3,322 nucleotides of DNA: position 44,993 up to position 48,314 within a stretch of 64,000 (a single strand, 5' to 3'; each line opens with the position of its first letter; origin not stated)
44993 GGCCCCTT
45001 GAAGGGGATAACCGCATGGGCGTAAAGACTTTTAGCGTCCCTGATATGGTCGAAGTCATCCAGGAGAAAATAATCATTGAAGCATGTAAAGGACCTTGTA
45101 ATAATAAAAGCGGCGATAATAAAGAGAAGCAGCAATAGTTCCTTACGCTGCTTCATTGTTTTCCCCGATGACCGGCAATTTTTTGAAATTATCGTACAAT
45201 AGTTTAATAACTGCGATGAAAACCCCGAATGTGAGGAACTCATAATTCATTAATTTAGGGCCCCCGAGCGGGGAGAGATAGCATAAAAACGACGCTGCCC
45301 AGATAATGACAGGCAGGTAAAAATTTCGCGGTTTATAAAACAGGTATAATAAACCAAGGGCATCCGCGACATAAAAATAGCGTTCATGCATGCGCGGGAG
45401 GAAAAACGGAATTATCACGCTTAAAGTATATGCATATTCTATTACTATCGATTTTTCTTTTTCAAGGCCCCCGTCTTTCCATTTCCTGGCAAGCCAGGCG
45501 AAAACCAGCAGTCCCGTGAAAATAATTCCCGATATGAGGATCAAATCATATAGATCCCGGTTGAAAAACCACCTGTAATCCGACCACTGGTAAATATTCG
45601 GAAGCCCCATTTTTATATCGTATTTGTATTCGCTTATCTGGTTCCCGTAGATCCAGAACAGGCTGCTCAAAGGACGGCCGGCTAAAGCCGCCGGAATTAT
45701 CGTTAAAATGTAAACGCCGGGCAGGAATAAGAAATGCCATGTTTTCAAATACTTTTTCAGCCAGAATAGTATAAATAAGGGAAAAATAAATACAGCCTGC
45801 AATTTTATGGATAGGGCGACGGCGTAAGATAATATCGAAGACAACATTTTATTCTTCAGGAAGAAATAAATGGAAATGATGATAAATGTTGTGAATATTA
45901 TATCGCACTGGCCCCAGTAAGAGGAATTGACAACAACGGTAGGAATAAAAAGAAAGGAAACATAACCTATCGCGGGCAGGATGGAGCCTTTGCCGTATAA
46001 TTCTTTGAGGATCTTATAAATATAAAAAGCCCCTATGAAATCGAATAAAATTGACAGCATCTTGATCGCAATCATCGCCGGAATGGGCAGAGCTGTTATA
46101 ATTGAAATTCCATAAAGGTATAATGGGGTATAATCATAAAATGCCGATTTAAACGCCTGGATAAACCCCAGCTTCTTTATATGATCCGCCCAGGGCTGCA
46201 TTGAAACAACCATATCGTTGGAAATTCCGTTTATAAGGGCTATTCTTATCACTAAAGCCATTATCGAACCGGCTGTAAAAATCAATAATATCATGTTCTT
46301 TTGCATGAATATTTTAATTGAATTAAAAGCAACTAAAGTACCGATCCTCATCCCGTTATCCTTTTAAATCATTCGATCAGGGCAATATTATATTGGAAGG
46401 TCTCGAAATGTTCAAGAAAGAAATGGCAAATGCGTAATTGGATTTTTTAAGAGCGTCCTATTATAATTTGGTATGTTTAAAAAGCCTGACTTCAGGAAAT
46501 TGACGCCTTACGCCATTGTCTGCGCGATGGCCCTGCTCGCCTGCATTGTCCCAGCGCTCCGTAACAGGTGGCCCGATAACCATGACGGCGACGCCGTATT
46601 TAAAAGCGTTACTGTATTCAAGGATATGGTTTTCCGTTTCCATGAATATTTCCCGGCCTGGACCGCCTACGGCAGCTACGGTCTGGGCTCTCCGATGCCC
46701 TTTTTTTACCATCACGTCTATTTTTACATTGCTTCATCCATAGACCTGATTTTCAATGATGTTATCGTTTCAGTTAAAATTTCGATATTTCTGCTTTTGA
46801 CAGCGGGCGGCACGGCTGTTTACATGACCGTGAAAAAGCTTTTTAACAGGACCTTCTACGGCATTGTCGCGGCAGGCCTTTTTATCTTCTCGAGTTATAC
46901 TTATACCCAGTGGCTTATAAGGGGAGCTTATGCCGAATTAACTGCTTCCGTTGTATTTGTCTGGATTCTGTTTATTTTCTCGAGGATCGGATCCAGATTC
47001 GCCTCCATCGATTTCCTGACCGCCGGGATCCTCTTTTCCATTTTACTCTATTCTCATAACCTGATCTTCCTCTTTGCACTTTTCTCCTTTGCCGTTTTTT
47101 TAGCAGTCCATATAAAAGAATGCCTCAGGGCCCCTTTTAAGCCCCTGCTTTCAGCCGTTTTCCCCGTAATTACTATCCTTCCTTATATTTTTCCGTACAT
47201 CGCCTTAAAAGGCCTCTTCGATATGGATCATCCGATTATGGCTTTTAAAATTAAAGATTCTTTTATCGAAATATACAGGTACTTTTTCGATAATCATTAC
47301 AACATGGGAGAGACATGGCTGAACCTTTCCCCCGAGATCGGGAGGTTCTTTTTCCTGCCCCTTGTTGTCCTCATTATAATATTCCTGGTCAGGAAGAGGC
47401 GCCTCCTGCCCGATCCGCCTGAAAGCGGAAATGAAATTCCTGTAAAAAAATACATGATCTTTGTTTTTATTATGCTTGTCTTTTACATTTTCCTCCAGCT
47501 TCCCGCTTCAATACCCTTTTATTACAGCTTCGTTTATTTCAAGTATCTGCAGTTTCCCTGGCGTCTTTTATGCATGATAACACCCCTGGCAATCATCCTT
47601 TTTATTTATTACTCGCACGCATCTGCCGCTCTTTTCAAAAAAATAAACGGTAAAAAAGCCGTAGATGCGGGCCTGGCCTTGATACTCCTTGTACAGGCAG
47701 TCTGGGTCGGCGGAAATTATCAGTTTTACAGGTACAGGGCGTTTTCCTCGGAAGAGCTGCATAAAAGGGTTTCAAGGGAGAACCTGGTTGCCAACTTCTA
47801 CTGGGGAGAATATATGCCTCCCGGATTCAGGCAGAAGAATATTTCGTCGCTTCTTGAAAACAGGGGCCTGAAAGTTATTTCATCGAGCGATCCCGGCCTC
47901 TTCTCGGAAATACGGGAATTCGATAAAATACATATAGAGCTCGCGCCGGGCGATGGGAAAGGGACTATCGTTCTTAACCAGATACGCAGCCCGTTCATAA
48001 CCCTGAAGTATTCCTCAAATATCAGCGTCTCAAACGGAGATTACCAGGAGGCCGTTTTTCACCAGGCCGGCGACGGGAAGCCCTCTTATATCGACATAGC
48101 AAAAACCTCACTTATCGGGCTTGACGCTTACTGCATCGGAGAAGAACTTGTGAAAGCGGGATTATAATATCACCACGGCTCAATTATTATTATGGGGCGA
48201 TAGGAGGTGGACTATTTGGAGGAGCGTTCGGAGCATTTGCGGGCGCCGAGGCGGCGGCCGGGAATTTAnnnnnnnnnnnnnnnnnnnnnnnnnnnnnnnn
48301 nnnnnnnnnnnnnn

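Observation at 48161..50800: AT-rich island inside the glycan locus encoding a glycine-zipper / M15-like peptidase, an SH3b protein and small secreted proteins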

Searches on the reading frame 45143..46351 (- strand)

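Call 6: search_protein_families(library=pfam, proteins=[window:45143-46351:-], max_evalue=1)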
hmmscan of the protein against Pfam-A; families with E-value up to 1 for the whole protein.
window:45143-46351:- (402 aa): 1 family
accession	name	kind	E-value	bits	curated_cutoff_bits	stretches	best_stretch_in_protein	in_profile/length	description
PF13231.12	PMT_2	-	0.0055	17.4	26.1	1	75-210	3-146/160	Dolichyl-phosphate-mannose-protein mannosyltransferase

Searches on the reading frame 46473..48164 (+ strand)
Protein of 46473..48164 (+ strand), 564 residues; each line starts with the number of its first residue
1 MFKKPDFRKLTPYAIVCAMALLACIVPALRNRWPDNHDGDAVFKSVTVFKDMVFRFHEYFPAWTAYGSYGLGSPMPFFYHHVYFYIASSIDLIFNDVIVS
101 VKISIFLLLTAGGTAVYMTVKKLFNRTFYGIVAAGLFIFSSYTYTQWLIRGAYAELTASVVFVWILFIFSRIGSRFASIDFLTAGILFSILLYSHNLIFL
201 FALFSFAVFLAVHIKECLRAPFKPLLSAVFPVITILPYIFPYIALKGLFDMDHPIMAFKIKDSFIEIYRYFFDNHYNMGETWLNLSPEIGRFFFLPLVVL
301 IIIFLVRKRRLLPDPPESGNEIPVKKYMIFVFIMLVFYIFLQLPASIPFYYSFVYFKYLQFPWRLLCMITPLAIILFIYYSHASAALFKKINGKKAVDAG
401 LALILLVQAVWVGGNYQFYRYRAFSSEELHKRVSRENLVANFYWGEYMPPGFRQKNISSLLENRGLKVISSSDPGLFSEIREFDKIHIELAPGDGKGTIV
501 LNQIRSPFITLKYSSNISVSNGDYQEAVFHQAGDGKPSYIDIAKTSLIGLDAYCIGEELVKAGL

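Call 6: search_protein_families(library=pfam, proteins=[window:46473-48164:+], max_evalue=1)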
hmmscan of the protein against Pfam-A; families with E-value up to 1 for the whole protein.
window:46473-48164:+ (564 aa): 0 families

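Call 38: find_related_loci(query=window:46473-48164:+, collection=genome_contigs, flank=10000)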
Query window:46473-48164:+ (564 aa) in genome_contigs; peptide patterns used: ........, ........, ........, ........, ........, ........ (x = any residue, [..] = any of these).
46 stretches matched a pattern; 3 encode a relative of the query (tblastn E <= 1e-3); 3 distinct loci.
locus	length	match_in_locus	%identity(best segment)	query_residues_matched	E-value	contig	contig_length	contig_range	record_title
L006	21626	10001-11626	57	9-552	0e+0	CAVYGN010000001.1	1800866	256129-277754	MAG: uncultured Spirochaetota bacterium isolate MFD03726.bin.1.3 genome assembly, contig: contig_18643, whole genome sho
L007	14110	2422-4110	59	1-562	0e+0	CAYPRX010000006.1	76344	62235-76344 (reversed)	MAG TPA_asm: uncultured Brevinematales bacterium isolate SRP140028_co1_611 genome assembly, contig: k141_6428596, whole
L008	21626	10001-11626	48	4-550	4e-166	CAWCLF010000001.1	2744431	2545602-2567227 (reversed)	MAG: uncultured Spirochaetota bacterium isolate MFD03726.bin.1.133 genome assembly, contig: contig_29797, whole genome s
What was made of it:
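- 46473..48167 (+): Left flank: a GT-C-type membrane glycosyltransferase gene (host gene). 57-59% identical orthologues in Spirochaetota and Brevinematales MAGs (call 38).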
